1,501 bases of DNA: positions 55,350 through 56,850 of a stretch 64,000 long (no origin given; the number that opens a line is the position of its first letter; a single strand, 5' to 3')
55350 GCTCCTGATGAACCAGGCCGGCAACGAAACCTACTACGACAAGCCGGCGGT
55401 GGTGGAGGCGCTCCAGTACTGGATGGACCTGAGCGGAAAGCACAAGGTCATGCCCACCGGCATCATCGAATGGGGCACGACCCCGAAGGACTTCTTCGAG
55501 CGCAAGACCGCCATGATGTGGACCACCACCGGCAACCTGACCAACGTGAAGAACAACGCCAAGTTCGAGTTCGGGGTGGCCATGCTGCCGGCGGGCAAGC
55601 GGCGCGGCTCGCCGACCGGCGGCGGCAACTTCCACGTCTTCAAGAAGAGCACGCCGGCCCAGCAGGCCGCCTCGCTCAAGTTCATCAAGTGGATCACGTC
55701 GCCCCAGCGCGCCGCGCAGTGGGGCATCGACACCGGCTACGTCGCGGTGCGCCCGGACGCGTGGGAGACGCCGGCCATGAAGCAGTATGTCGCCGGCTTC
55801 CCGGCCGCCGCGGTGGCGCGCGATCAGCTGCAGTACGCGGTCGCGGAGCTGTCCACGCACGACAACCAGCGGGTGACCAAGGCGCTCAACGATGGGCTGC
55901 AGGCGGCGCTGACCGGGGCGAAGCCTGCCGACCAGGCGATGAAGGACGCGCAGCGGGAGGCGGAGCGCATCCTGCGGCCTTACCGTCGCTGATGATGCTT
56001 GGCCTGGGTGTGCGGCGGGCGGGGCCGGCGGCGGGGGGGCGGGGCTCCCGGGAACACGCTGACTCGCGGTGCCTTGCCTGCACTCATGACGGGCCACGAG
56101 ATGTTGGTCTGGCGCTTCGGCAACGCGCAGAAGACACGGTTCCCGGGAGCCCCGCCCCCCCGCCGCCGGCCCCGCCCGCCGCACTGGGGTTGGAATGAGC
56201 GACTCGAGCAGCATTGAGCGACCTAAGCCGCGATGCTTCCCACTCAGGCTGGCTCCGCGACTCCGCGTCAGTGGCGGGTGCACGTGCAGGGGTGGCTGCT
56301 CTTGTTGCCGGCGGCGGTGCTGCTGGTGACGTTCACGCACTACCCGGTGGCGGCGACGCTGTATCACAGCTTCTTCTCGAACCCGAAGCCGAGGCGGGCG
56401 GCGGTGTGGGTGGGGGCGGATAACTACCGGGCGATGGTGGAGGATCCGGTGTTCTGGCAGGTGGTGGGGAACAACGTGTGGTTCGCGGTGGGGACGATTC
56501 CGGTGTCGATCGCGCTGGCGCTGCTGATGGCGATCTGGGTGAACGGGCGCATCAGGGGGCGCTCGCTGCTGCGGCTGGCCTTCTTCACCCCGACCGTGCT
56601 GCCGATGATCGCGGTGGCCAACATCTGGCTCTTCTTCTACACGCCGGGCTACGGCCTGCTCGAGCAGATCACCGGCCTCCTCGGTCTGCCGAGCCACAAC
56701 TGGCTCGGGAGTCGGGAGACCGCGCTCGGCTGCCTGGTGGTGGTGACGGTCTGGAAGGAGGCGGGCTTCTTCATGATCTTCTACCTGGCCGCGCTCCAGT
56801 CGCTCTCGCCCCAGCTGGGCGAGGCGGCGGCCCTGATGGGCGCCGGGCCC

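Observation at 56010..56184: Perfect 46-bp inverted repeat (175-bp element) inserted between the binding-protein and permease genes of a sugar ABC operon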

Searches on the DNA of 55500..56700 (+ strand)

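Call 6: search_rna_families(source=window, start=55500, end=56700, threshold=evalue, max_evalue=1)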
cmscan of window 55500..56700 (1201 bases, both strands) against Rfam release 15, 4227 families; matches with E-value up to 1: 4.
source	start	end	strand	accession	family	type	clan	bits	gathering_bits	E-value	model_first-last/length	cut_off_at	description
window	56015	56179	-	RF04159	MIR1437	Gene; miRNA;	-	44.9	168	4.2e-06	1-192/192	no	MIR1437 microRNA precursor family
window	56025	56169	+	RF00926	MIR1151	Gene; miRNA;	-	33.3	90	0.0057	1-110/110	no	MIR1151 microRNA precursor family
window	56025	56169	-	RF03964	mir-H1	Gene; miRNA;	-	24.7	97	0.21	1-85/85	no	mir-H1 microRNA precursor family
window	56032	56163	-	RF02010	mir-3180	Gene; miRNA;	-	23.3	99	0.53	1-92/92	no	mir-3180 microRNA precursor family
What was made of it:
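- On Any Rfam 15 family: The only hits were generic long-hairpin matches to miRNA precursor models, at 23-45 bits against thresholds of 90-168 (call 6).
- No Rfam family resembles it (call 6).
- Tried and rejected: Rfam at a permissive E-value gave only sub-threshold miRNA-hairpin matches (call 6).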

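Call 47: build_rna_model(alignment_id=A1)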
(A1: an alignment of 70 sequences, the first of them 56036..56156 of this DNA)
Model R1 built from alignment A1 (70 sequences, 129 columns); structure: RNAalifold consensus.
model positions 120; base pairs 26; branch points 1; effective number of sequences 1.86; information 0.591 bits per position. Calibrated on 0.2 Mb of random sequence (short: E-values are rough).
structure used (alignment columns):
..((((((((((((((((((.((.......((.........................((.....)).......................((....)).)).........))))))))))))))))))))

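Call 48: search_with_rna_model(model_id=R1, source=window, max_evalue=10, show_alignments=3)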
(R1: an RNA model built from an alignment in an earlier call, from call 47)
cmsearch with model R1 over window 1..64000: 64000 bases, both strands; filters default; matches with E-value up to 10: 5.
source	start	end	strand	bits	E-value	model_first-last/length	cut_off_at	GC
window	56036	56156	+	122.3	6.2e-25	1-120/120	no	0.7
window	25454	25566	+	15.3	0.17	1-120/120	no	0.73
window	30445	30508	-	9.8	2.7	31-94/120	no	0.78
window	59419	59446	-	9.7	2.8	1-120/120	no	0.79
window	40068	40123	+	8.1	6.2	1-120/120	no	0.75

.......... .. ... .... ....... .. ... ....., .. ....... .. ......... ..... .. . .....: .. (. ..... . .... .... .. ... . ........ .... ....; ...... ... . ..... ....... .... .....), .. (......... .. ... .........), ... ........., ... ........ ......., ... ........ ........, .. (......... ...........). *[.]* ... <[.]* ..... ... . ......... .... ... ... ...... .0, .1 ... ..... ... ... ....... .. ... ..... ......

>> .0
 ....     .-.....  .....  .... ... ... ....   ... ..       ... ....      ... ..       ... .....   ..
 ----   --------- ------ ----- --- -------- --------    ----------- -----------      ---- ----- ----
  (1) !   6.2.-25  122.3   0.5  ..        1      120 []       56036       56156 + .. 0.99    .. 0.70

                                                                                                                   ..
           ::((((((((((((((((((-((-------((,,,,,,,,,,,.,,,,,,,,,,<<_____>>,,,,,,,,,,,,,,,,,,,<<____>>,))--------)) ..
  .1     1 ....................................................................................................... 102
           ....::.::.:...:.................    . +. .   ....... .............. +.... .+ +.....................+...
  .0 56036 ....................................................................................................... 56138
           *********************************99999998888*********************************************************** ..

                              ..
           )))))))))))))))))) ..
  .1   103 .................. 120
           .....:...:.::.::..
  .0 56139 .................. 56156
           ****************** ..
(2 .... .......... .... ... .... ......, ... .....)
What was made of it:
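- Checked: Copy number in the window: a family covariance model scores this site at 122 bits; the next hit is 15 bits, E = 0.17, and is not a family member (call 48).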

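Call 49: search_with_rna_model(model_id=R1, sources=[L001, L006, L009, L013, L014, L015, L018, L019, L023, L025, L028, L029, L031, L033, L034, L035, L037, L038, L040, L041, L042, L046, L047, L049, L050, L052, L053, L054, L055, L059, L060, L061, L062, L063, L064, L066, L067, L068, L069, L070, L072, L074, L075, L077, L078, L080, L081, L083, L085, L086, L087, L088, L091, L093, L094, L095, L096, L098, L099, L100, L101, L103, L105, L107, L108, L110, L113, L114, L115, L116, L117, L120, L123, L124, L126, L127, L128, L129, L130, L131, L132, L136, L137, L138, L139, L140, L141, L142, L143, L144, L145, L146, L147, L148, L149, L150, L151, L152, L153, L154], max_evalue=0.001)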
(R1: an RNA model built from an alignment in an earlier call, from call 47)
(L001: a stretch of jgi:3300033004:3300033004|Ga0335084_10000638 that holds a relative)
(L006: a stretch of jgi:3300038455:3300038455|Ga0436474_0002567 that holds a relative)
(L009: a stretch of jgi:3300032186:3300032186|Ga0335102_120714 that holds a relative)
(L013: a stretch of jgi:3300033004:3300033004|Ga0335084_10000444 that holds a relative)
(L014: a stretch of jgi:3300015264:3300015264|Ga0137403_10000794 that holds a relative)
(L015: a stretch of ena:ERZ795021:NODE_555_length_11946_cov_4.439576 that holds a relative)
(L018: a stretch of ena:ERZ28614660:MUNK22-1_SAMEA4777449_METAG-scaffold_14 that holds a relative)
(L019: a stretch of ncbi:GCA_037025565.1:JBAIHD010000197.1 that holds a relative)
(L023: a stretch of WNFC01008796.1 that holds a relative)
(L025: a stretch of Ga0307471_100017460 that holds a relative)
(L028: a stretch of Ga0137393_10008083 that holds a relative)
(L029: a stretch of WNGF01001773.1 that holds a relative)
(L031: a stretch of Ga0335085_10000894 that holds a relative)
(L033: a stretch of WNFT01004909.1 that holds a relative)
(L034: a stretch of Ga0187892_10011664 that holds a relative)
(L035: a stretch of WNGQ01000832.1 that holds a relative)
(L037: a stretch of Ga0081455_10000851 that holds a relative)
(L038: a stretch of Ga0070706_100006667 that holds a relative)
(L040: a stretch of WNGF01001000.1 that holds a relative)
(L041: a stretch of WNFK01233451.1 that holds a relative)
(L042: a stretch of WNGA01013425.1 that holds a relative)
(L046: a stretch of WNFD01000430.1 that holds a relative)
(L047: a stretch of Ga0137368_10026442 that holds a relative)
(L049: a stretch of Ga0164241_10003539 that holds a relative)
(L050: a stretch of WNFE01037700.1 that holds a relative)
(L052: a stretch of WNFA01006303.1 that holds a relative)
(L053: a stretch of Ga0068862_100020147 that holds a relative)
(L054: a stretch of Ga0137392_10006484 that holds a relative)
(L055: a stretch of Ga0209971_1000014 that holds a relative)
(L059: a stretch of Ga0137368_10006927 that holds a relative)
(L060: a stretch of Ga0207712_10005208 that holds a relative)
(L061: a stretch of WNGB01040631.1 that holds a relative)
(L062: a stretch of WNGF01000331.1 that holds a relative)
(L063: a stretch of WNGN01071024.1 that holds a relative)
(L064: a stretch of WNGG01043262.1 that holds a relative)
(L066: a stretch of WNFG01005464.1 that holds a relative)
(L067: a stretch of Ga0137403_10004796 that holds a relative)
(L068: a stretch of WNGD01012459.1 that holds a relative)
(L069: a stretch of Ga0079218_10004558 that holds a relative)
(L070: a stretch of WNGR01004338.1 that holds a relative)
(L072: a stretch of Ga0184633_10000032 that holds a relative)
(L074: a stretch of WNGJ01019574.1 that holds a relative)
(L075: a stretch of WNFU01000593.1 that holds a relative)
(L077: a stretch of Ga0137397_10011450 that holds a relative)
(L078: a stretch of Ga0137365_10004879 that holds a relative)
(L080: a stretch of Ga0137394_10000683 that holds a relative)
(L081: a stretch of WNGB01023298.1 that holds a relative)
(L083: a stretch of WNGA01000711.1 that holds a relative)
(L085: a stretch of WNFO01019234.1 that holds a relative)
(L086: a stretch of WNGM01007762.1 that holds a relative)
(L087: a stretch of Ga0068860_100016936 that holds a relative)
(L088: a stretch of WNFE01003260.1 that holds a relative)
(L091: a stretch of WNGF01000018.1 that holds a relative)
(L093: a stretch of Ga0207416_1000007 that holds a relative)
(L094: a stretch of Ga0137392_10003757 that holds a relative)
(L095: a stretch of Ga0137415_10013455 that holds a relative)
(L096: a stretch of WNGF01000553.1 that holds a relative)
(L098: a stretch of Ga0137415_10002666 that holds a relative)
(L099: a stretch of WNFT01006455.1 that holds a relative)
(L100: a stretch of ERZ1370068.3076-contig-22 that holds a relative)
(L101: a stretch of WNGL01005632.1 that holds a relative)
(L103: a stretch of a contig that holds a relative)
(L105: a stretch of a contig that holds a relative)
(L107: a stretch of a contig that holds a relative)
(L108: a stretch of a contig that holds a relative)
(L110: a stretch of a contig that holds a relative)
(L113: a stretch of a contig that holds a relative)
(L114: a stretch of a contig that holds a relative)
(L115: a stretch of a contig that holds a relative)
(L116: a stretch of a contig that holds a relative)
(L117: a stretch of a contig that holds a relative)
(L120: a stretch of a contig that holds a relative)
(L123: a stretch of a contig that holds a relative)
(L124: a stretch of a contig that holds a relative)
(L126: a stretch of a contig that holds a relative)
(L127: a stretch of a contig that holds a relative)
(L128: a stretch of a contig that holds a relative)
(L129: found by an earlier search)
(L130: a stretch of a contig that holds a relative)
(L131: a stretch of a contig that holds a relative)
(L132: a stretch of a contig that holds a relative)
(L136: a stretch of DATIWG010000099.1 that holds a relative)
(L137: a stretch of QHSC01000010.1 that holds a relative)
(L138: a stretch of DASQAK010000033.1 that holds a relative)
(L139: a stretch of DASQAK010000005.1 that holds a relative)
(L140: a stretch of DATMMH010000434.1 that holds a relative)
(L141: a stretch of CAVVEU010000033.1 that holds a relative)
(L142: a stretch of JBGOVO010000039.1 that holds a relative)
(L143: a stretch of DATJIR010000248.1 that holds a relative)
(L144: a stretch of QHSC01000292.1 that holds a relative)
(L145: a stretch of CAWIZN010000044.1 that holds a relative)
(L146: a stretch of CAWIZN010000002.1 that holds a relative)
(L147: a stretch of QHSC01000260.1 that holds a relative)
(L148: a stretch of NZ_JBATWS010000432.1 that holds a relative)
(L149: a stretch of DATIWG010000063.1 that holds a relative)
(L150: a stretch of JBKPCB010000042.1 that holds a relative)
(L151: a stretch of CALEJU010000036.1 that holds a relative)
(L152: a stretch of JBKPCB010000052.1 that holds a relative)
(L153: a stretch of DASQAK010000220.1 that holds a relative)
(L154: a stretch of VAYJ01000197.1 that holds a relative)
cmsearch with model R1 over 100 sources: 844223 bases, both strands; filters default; matches with E-value up to 0.001: 108.
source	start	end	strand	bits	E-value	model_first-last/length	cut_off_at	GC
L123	414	533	-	135.2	1.2e-26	1-120/120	no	0.69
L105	1600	1719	+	134.3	1.9e-26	1-120/120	no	0.68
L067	12005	12124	+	134.1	2.1e-26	1-120/120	no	0.68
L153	430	549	+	132.9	3.9e-26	1-120/120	no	0.67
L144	7133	7253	+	132.2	5.5e-26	1-120/120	no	0.68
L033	13020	13139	-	131.8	6.9e-26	1-120/120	no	0.68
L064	1373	1492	+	131.4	8.1e-26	1-120/120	no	0.67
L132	106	225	+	131.4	8.2e-26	1-120/120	no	0.68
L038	9651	9770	+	131.1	9.7e-26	1-120/120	no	0.68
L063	717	837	+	130.6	1.2e-25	1-120/120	no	0.66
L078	4872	4991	+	130.2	1.5e-25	1-120/120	no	0.69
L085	3854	3973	+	130.2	1.5e-25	1-120/120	no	0.67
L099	7620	7739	+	130.2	1.5e-25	1-120/120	no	0.67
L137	5081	5200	+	129.4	2.3e-25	1-120/120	no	0.68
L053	3083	3202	-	129.3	2.4e-25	1-120/120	no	0.71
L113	1431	1550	-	129.2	2.5e-25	1-120/120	no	0.67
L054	6473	6592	+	129.2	2.6e-25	1-120/120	no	0.68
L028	4499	4619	+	129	2.8e-25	1-120/120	no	0.66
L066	7988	8108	+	129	2.8e-25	1-120/120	no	0.66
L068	31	150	+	128.6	3.3e-25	1-120/120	no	0.67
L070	569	688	+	128.6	3.3e-25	1-120/120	no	0.67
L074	7647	7766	+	128.6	3.3e-25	1-120/120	no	0.67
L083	6970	7090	+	128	4.6e-25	1-120/120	no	0.71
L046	322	441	-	127.7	5.4e-25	1-120/120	no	0.67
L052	788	907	-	127.7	5.4e-25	1-120/120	no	0.67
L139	1216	1335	-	127.7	5.4e-25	1-120/120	no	0.67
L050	3483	3602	+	127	7.7e-25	1-120/120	no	0.66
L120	2041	2160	+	127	7.7e-25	1-120/120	no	0.66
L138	4600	4719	+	127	7.7e-25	1-120/120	no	0.66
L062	2791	2911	+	125.7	1.5e-24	1-120/120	no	0.72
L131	1435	1555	-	125.5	1.6e-24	1-120/120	no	0.68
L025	4950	5070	-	125.2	1.9e-24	1-120/120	no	0.67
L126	367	486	+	124.8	2.3e-24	1-120/120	no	0.71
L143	1624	1744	-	124.3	3e-24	1-120/120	no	0.69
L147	5600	5719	+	123.7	4.1e-24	1-120/120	no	0.63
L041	3671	3791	-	123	5.6e-24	1-120/120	no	0.69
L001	5334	5454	+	121.9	1e-23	1-120/120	no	0.67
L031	9410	9530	-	121.9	1e-23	1-120/120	no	0.67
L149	5907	6027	-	121.9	1e-23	1-120/120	no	0.67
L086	3305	3425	-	121.3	1.4e-23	1-120/120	no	0.64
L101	9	129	-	121.3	1.4e-23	1-120/120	no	0.64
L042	129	249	-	121.3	1.4e-23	1-120/120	no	0.72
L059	6023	6143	-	121.3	1.4e-23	1-120/120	no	0.72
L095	4957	5076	-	120.5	2e-23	1-120/120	no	0.63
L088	11605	11724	-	120.1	2.5e-23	1-120/120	no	0.68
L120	13654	13773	-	119.7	3.1e-23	1-120/120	no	0.68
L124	6901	7019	-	119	4.2e-23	1-120/120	no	0.68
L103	7995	8115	-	119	4.3e-23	1-120/120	no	0.68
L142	4272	4391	-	118.7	4.9e-23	1-120/120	no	0.74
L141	5122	5242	-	118.7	4.9e-23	1-120/120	no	0.74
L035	10412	10531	+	118.1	6.9e-23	1-120/120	no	0.67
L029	2226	2346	-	117.9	7.4e-23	1-120/120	no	0.7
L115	260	380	+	117.8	7.8e-23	1-120/120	no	0.71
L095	4737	4857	+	117.5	9.1e-23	1-120/120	no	0.63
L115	708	828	-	117.4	9.7e-23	1-120/120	no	0.71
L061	1550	1670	-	117.1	1.1e-22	1-120/120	no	0.72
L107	445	565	+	117.1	1.1e-22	1-120/120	no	0.72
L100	280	400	-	116.8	1.3e-22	1-120/120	no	0.71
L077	3198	3318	+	116.6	1.4e-22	1-120/120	no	0.69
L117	367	487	-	116.6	1.4e-22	1-120/120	no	0.69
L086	3086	3206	+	116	2e-22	1-120/120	no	0.65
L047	905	1025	+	115.8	2.1e-22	1-120/120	no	0.7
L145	1976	2097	-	115.6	2.4e-22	1-120/120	no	0.67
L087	4063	4182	-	114.5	4.2e-22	1-120/120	no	0.73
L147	5815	5935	-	114.4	4.4e-22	1-120/120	no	0.64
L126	5607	5725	-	114.4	4.4e-22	1-120/120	no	0.7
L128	176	296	+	114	5.3e-22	1-120/120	no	0.71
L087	3678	3796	+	114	5.3e-22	1-120/120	no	0.69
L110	803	922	-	113.4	7.4e-22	1-120/120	no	0.69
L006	5343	5464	+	113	8.9e-22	1-120/120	no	0.74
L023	283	400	+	112.9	9.3e-22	1-120/120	no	0.67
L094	2057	2174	+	112.9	9.3e-22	1-120/120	no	0.67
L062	3240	3360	-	112.5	1.2e-21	1-120/120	no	0.73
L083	7419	7539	-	112.5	1.2e-21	1-120/120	no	0.73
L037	14108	14227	+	112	1.4e-21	1-120/120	no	0.69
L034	153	272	+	112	1.5e-21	1-120/120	no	0.76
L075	9748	9868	+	110.1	3.8e-21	1-120/120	no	0.72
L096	8982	9102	+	110.1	3.8e-21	1-120/120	no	0.72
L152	3702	3822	-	108.2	1e-20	1-120/120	no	0.66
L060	5797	5915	-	107.7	1.3e-20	1-120/120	no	0.72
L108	2766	2884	+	107.7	1.3e-20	1-120/120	no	0.72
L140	1736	1855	-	107.1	1.7e-20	1-120/120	no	0.75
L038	9871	9991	-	106.1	2.9e-20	1-120/120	no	0.66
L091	10783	10902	-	105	5.1e-20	1-120/120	no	0.64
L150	4036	4155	-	104.8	5.6e-20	1-120/120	no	0.73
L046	104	223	+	104.3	7.1e-20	1-120/120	no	0.68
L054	6691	6810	-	104.3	7.1e-20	1-120/120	no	0.68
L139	998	1117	+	104.3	7.1e-20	1-120/120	no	0.68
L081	7261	7382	+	102.6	1.7e-19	1-120/120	no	0.68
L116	2854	2974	+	102.3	1.9e-19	1-120/120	no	0.71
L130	1474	1594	+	102.3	1.9e-19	1-120/120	no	0.71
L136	2880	3000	+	102.3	1.9e-19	1-120/120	no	0.71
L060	5540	5658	+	101.3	3.3e-19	1-120/120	no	0.7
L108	3023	3141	-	101.3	3.3e-19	1-120/120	no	0.7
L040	2295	2414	-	100.3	5.3e-19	1-120/120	no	0.73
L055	2082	2202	+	98.2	1.5e-18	1-120/120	no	0.74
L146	5545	5671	+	97.2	2.5e-18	1-120/120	no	0.72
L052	577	696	+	90.6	7e-17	1-120/120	no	0.67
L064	1559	1683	-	90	9.7e-17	1-120/120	no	0.66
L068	218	342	-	90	9.7e-17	1-120/120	no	0.66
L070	756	880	-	90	9.7e-17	1-120/120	no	0.66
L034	292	411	-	78.9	2.6e-14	1-120/120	no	0.68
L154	2672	2789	+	76.4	9.1e-14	1-120/120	no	0.62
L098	8111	8194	-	68.9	4e-12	20-103/120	no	0.63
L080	6622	6745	+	68.5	5.1e-12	1-120/120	no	0.67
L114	37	160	+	68.5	5.1e-12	1-120/120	no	0.67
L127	1878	1976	-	54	7.5e-09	11-112/120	no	0.63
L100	1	63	+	46.1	4e-07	59-120/120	5'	0.67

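Call 56: search_with_rna_model(model_id=R1, sources=[L002, L003, L004, L005, L007, L008, L010, L011, L012, L016, L017, L020, L021, L022, L024, L026, L027, L030, L032, L036, L039, L043, L044, L045, L048, L051, L056, L057, L058, L065, L071, L073, L076, L079, L082, L084, L089, L090, L092, L097, L102, L104, L106, L109, L111, L112, L118, L119, L121, L122, L125, L133, L134, L135, L155], max_evalue=0.001)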
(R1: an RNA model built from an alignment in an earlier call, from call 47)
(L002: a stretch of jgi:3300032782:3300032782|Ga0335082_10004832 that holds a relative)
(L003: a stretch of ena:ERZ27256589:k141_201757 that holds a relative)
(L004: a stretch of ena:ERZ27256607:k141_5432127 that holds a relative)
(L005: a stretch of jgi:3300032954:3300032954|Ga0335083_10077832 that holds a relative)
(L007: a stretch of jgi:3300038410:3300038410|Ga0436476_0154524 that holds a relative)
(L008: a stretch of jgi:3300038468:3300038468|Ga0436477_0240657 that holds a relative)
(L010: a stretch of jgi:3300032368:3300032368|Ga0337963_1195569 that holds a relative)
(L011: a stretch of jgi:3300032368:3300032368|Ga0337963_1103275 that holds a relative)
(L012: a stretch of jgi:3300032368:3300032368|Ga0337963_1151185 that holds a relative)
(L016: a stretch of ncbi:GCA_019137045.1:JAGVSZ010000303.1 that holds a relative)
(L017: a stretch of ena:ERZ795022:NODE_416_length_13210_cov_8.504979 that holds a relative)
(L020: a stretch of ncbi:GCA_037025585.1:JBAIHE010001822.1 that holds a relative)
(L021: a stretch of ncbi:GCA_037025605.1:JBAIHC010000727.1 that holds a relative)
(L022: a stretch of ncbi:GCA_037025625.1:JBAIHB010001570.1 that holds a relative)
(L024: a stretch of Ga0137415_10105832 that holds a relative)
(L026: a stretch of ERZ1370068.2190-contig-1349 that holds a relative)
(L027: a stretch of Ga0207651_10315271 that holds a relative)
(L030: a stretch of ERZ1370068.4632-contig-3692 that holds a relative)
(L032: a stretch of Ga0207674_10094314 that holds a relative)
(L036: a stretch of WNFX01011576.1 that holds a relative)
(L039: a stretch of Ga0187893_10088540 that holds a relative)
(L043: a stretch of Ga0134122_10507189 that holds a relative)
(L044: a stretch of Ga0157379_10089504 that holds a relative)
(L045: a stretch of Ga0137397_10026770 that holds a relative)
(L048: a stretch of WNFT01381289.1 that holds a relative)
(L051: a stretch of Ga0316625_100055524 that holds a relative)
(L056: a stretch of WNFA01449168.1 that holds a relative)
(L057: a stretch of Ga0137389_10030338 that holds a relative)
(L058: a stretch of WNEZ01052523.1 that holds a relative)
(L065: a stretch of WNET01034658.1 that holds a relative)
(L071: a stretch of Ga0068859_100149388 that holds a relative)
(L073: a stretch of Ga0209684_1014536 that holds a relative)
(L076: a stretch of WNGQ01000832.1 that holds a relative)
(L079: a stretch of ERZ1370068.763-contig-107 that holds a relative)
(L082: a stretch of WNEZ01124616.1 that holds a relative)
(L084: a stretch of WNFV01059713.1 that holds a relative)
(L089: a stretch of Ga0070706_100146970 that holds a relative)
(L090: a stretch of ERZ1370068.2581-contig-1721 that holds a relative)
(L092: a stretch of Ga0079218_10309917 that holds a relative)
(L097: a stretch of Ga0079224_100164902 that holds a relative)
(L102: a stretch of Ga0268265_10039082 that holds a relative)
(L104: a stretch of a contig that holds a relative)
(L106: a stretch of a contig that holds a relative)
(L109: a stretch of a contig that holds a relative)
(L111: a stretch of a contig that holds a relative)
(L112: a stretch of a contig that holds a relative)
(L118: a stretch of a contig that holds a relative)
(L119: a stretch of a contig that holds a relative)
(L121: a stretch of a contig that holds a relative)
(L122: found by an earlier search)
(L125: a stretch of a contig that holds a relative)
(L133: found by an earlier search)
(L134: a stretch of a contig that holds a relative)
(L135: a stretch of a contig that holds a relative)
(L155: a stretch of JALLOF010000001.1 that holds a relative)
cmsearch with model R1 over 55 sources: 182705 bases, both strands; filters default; matches with E-value up to 0.001: 43.
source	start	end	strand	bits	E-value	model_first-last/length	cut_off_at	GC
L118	568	687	+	132.7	9.4e-27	1-120/120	no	0.68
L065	1487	1607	+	132.2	1.2e-26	1-120/120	no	0.68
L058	1056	1176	+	131.1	2.1e-26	1-120/120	no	0.67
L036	7738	7857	+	130.2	3.2e-26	1-120/120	no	0.69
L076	644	763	+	130.2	3.2e-26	1-120/120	no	0.69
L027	1003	1122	+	129.3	5.3e-26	1-120/120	no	0.71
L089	1805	1924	+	128.8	6.7e-26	1-120/120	no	0.68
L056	465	585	-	128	9.8e-26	1-120/120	no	0.65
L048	1112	1231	-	127.9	1e-25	1-120/120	no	0.7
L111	277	396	-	127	1.7e-25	1-120/120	no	0.66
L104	571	691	+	125.6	3.4e-25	1-120/120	no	0.69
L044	381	501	-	125.5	3.6e-25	1-120/120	no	0.68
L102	2718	2838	+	125.1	4.3e-25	1-120/120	no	0.69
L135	1582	1702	+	124.2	6.7e-25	1-120/120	no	0.72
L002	5334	5454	+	121.9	2.2e-24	1-120/120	no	0.67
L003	5334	5454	+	121.9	2.2e-24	1-120/120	no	0.67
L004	4718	4838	+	121.9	2.2e-24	1-120/120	no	0.67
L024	302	421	-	121.1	3.3e-24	1-120/120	no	0.68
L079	1835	1954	+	119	9.2e-24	1-120/120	no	0.72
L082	1664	1783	+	118.2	1.4e-23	1-120/120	no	0.69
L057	546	665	+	117.2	2.3e-23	1-120/120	no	0.69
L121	1507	1626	+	117.2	2.3e-23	1-120/120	no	0.73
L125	3315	3435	-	117.1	2.5e-23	1-120/120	no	0.72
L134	1080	1196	-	114.7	8.3e-23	1-120/120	no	0.67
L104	767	887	-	114.4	9.4e-23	1-120/120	no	0.65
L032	1556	1674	+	114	1.1e-22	1-120/120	no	0.69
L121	1893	2011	-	114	1.1e-22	1-120/120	no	0.69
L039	2677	2796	+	109.2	1.3e-21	1-120/120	no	0.74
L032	1941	2060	-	109.1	1.4e-21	1-120/120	no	0.73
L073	987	1106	+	107.4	3.3e-21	1-120/120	no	0.65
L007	1682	1802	+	104.7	1.3e-20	1-119/120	3'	0.74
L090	1064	1191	-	103.6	2.2e-20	1-120/120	no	0.69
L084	2755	2875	-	101.9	5.1e-20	1-120/120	no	0.66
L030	403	520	+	95.9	1.1e-18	1-120/120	no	0.72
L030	770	887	-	93.6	3.3e-18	1-120/120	no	0.73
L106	1255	1370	-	92.3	6.5e-18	1-120/120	no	0.69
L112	1050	1169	-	83.4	5.9e-16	1-120/120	no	0.75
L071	2305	2412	+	82.1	1.1e-15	1-107/120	3'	0.67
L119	1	84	+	73.3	9.3e-14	37-120/120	5'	0.63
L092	424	531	+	69.9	5.2e-13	1-120/120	no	0.7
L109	1657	1725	-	60.5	5.9e-11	52-120/120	5'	0.65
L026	1284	1379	-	54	1.6e-09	30-120/120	5'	0.66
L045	418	522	-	50.4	1e-08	1-120/120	no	0.61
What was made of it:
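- The covariance model gave 151 hits in about 1 Mb of fetched DNA (calls 49, 56).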
